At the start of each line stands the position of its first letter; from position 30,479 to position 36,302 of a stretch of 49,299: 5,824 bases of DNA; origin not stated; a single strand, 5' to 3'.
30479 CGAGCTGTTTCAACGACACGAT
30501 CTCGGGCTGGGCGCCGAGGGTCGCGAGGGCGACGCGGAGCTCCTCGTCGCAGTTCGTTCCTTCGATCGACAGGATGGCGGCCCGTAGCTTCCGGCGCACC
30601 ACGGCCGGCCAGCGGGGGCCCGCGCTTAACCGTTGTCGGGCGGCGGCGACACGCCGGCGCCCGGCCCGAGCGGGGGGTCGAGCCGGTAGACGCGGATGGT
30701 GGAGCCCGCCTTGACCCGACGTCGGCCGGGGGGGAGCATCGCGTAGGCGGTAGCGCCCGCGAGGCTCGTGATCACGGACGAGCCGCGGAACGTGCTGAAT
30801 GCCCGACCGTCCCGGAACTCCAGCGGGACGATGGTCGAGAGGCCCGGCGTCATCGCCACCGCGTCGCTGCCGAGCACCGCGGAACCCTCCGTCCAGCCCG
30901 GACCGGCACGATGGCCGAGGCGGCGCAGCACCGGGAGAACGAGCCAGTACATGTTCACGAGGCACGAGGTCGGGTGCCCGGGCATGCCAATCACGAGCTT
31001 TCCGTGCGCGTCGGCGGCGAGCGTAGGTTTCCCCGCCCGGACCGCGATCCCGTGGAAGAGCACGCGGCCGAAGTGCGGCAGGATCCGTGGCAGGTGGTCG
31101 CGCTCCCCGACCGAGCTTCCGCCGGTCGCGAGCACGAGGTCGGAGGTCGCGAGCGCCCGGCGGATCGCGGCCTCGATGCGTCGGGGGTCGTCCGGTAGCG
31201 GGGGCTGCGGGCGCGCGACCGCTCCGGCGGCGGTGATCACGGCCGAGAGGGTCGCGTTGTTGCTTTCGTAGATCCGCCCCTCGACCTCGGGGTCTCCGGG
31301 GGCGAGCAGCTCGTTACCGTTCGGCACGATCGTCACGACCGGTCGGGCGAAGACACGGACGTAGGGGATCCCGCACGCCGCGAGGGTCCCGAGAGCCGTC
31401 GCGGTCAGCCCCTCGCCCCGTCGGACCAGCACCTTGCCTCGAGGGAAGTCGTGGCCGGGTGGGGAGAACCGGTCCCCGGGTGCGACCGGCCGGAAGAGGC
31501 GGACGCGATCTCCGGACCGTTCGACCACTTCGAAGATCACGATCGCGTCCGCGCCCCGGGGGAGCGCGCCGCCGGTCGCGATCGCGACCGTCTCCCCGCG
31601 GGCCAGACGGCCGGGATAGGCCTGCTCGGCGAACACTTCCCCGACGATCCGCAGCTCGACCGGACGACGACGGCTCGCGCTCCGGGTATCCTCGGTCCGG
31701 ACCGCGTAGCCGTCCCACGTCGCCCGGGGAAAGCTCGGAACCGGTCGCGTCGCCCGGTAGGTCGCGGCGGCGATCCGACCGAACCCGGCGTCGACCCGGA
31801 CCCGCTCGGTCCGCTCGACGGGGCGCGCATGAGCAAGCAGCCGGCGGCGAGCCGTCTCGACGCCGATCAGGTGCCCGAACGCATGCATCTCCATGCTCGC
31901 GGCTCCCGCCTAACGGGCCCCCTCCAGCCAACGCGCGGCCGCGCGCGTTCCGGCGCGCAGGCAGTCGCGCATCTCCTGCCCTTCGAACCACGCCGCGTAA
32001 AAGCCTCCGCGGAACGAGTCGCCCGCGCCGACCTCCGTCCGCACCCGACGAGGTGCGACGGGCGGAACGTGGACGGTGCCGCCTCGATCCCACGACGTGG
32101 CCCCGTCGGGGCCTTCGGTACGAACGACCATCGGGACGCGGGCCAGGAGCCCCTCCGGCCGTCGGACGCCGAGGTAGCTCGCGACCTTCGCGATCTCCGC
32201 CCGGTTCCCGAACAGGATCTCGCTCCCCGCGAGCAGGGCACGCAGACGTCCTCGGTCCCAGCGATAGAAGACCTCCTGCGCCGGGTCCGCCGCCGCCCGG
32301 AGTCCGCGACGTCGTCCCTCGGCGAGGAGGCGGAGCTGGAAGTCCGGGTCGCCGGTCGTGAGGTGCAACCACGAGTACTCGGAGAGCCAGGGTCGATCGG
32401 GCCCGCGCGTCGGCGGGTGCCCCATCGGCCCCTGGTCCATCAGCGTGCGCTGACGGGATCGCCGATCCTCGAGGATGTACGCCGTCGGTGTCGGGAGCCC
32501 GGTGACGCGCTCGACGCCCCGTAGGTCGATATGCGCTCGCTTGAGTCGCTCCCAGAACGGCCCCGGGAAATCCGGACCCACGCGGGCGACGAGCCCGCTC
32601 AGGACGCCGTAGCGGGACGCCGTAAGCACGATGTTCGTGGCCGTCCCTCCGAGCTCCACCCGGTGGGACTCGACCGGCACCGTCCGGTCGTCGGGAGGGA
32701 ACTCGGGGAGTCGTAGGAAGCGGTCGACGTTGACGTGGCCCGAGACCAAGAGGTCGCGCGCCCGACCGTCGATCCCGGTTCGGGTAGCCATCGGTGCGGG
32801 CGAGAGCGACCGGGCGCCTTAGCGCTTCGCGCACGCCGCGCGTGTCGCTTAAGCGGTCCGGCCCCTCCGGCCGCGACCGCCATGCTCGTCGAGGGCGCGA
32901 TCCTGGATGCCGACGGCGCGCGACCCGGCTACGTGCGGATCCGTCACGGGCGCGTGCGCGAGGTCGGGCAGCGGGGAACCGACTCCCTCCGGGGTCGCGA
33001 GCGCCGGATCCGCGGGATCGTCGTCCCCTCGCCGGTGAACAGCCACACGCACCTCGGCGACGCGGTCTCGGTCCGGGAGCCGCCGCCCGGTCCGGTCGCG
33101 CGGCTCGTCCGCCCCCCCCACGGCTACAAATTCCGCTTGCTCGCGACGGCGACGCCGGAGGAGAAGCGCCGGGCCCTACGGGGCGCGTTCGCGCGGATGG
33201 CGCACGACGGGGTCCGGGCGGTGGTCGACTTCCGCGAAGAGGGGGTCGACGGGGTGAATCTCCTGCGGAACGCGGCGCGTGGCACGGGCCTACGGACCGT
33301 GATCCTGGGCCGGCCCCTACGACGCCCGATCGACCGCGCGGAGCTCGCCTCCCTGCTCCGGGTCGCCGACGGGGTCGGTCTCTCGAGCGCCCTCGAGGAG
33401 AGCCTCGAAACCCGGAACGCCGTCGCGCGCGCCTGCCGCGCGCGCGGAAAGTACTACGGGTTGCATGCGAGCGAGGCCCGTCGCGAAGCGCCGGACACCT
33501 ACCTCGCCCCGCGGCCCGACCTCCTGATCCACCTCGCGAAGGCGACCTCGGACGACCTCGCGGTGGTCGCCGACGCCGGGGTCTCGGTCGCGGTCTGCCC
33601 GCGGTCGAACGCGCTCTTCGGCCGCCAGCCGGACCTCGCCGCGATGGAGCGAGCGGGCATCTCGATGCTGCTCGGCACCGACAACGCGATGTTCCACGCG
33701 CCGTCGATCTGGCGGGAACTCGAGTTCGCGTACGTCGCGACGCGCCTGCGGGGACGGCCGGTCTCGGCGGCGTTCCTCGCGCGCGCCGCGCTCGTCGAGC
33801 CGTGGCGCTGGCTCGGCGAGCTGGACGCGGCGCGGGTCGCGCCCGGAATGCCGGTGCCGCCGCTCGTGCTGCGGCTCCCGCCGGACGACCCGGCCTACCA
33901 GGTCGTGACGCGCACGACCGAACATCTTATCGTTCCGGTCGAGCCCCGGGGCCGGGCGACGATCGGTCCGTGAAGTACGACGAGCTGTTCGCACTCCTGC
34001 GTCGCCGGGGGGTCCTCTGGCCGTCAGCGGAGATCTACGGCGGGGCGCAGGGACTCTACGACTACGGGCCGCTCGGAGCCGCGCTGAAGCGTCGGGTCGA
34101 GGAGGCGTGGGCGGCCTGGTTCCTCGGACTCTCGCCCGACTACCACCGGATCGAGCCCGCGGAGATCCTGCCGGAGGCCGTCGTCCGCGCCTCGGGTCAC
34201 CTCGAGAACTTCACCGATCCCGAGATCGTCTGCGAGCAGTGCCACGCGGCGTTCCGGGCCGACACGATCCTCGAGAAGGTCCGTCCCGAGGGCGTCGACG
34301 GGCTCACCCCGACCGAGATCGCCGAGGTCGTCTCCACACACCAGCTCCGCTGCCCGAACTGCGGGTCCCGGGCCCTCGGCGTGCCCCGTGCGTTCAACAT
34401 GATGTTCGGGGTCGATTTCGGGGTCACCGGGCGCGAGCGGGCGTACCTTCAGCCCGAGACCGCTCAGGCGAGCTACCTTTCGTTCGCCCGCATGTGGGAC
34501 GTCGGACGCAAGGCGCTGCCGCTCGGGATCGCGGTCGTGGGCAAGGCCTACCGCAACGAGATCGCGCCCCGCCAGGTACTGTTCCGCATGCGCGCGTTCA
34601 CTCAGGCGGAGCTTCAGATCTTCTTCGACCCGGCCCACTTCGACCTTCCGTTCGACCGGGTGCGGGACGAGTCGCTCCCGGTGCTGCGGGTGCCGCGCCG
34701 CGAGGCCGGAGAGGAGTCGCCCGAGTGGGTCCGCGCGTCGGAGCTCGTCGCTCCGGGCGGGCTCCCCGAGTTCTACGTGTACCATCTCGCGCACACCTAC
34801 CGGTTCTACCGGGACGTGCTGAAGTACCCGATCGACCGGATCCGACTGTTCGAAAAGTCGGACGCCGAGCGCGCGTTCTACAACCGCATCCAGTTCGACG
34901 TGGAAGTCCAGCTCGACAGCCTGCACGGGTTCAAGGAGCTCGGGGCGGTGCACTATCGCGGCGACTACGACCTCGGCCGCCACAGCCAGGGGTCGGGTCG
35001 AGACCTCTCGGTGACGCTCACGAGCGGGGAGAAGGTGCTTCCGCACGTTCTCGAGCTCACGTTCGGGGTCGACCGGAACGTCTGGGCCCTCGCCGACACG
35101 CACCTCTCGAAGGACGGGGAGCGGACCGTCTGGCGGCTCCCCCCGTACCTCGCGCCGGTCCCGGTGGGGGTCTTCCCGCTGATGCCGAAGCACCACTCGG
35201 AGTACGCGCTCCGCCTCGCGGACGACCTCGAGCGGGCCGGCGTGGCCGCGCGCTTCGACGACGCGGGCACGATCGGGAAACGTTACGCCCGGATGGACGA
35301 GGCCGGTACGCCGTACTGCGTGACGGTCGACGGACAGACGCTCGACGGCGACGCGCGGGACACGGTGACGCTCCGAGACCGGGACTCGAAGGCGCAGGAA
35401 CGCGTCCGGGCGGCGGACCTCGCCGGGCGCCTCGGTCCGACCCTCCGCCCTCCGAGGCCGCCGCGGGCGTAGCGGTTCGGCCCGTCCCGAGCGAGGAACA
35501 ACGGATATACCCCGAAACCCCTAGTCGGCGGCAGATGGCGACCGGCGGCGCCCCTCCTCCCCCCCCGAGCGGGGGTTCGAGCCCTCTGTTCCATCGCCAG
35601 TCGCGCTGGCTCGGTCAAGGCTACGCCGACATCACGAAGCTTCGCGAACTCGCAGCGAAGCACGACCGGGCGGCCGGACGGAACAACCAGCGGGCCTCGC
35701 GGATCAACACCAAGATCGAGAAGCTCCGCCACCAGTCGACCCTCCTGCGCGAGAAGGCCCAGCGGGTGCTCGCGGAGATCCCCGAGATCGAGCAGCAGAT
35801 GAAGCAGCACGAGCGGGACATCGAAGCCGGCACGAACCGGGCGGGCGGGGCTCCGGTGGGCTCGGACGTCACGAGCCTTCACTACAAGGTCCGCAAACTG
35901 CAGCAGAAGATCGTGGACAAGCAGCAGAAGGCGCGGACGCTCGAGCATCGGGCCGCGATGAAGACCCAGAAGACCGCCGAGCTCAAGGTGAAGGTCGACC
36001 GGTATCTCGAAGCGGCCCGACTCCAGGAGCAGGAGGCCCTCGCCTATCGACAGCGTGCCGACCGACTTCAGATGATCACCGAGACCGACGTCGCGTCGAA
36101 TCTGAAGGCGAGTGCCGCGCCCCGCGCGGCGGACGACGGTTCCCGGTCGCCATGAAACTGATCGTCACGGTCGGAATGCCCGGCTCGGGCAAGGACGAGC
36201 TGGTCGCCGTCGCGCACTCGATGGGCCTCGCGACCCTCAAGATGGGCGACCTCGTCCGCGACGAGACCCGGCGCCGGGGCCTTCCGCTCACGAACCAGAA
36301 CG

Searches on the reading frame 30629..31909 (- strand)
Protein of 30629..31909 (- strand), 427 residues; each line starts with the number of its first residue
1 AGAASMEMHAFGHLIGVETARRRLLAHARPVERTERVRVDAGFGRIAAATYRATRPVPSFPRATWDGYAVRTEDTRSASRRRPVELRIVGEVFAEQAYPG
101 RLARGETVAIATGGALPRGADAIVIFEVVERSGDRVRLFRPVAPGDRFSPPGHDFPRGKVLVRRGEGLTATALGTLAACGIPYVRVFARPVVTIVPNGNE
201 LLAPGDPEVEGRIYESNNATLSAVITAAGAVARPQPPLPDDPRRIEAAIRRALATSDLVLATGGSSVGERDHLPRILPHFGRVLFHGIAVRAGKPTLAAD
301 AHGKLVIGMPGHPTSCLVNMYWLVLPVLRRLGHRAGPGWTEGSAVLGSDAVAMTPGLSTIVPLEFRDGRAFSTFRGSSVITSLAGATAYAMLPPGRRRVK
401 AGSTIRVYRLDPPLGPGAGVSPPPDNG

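Call 16: search_protein_families(library=pfam, proteins=[window:30629-31909:-])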
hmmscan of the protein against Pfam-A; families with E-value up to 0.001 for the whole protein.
window:30629-31909:- (427 aa): 3 families
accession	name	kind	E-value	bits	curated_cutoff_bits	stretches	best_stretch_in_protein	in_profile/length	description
PF03453.22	MoeA_N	-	2.8e-36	125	30.8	1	16-180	2-160/160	MoeA N-terminal region (domain I and II)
PF00994.29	MoCF_biosynth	-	9.3e-26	90.7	26.6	1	197-329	5-143/144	Probable molybdopterin binding domain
PF03454.20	MoeA_C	-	2.5e-07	31.3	22.1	1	367-409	26-71/72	MoeA C-terminal region (domain IV)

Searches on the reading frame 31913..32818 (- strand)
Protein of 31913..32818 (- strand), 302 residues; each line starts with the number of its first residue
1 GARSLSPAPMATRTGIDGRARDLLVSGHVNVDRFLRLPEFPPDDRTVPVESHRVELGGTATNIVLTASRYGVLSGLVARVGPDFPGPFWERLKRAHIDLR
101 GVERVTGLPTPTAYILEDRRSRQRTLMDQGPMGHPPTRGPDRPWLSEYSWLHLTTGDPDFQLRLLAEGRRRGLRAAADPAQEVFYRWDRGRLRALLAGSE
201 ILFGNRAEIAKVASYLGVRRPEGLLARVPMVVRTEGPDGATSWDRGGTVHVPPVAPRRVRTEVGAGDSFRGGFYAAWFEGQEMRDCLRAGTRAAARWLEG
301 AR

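Call 16: search_protein_families(library=pfam, proteins=[window:31913-32818:-])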
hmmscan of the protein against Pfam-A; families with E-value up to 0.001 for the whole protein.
window:31913-32818:- (302 aa): 1 family
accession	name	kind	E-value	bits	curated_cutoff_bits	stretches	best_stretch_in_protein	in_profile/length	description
PF00294.29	PfkB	-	6.8e-32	111.4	25.8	1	22-295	3-287/302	pfkB family carbohydrate kinase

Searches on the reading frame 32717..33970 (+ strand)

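Call 16: search_protein_families(library=pfam, proteins=[window:32717-33970:+])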
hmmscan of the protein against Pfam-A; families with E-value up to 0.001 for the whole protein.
window:32717-33970:+ (418 aa): 1 family
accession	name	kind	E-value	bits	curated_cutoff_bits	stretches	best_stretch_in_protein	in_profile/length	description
PF01979.26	Amidohydro_1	-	7.2e-14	52.2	25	1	101-343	1-272/345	Amidohydrolase family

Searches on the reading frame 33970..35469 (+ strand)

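Call 54: search_protein_families(library=pfam, proteins=[window:33970-35469:+], max_evalue=0.01)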
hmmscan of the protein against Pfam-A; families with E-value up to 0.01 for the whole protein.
window:33970-35469:+ (500 aa): 2 families
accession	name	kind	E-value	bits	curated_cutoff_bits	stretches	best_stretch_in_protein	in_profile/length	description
PF03129.25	HGTP_anticodon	-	9.9e-18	64.5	21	1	399-486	2-89/94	Anticodon binding domain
PF00587.30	tRNA-synt_2b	-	1.1e-07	32.5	29.3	1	155-222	8-74/179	tRNA synthetase class II core domain (G, H, P, S and T)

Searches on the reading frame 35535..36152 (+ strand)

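Call 54: search_protein_families(library=pfam, proteins=[window:35535-36152:+], max_evalue=0.01)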
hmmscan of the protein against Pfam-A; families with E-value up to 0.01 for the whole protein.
window:35535-36152:+ (206 aa): 1 family
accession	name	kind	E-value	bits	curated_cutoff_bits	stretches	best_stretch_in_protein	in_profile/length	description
PF08614.16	ATG16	-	3.8e-05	24.4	33.7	1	31-98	81-148/200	Autophagy protein 16 (ATG16)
